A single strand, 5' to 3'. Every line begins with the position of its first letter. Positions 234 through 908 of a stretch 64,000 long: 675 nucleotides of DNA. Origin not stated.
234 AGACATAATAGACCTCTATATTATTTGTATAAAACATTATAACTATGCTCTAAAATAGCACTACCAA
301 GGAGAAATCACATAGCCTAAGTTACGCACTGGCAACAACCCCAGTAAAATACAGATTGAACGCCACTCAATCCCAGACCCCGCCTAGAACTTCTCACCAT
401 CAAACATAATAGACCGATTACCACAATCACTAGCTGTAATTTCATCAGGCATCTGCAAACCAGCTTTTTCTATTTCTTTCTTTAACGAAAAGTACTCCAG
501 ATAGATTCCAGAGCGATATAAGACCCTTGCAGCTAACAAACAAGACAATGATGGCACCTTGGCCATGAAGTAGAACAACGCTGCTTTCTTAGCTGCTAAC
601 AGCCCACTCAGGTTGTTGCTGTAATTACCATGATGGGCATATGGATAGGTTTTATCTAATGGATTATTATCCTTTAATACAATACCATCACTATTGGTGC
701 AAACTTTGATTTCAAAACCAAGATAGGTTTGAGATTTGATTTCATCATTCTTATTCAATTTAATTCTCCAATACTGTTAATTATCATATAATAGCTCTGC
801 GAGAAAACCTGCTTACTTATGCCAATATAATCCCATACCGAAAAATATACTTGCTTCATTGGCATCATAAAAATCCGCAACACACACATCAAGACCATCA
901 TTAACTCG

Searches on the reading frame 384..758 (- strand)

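Call 27: search_protein_families(library=phrogs, alignment_id=A1, max_evalue=0.0001)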
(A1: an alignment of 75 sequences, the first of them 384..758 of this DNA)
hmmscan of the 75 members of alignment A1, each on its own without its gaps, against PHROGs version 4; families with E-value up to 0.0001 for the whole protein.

A. member 1, window:384-758:- (124 aa): 0 families

B. families by the number of members that match (of 75 scanned): 30 families (the first 25 are shown)
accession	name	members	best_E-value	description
phrog_421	-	2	1e-18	unknown function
phrog_23224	-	1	4.7e-55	DNA methyltransferase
phrog_6160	-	1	1.6e-53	-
phrog_44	-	1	8.9e-52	single strand DNA binding protein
phrog_424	-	1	1.2e-51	phosphoadenosine phosphosulfate reductase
phrog_255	-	1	1.7e-48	exonuclease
phrog_757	-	1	4.6e-44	DNA methyltransferase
phrog_2162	-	1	2.5e-41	Sir2 (NAD-dependent deacetylase)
phrog_14078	-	1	3.7e-27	-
phrog_200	-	1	3.1e-26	lipoprotein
phrog_67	-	1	3.5e-23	DNA methyltransferase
phrog_10759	-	1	3.5e-23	-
phrog_2082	-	1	9.2e-23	exonuclease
phrog_20376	-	1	2.5e-20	exonuclease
phrog_8783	-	1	1.2e-16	-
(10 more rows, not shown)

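Call 85: search_protein_families(library=pfam, alignment_id=A1, max_evalue=0.0001)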
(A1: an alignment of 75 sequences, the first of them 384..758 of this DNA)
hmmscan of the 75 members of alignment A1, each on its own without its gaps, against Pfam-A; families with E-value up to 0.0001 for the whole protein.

A. member 1, window:384-758:- (124 aa): 0 families

B. families by the number of members that match (of 75 scanned): 12 families
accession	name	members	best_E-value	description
PF16473.11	Rv2179c-like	1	1.4e-42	3'-5' exoribonuclease Rv2179c-like domain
PF02146.23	SIR2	1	6.2e-40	Sir2 family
PF00436.31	SSB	1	3.6e-36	Single-strand binding protein family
PF01145.31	Band_7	1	6.3e-17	SPFH domain / Band 7 family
PF21779.2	DUF6874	1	5.7e-16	Family of unknown function (DUF6874)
PF10979.13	DUF2786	1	1.3e-11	Protein of unknown function (DUF2786)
PF07486.17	Hydrolase_2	1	3.8e-11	Cell Wall Hydrolase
PF14081.11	DUF4262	1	1.1e-09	Domain of unknown function (DUF4262)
PF01555.25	N6_N4_Mtase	1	8.2e-09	DNA methylase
PF01507.26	PAPS_reduct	1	5e-07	Phosphoadenosine phosphosulfate reductase domain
PF00929.31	RNase_T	1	4.8e-05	Exonuclease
PF23771.1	DUF7168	1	8.3e-05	Domain of unknown function (DUF7168)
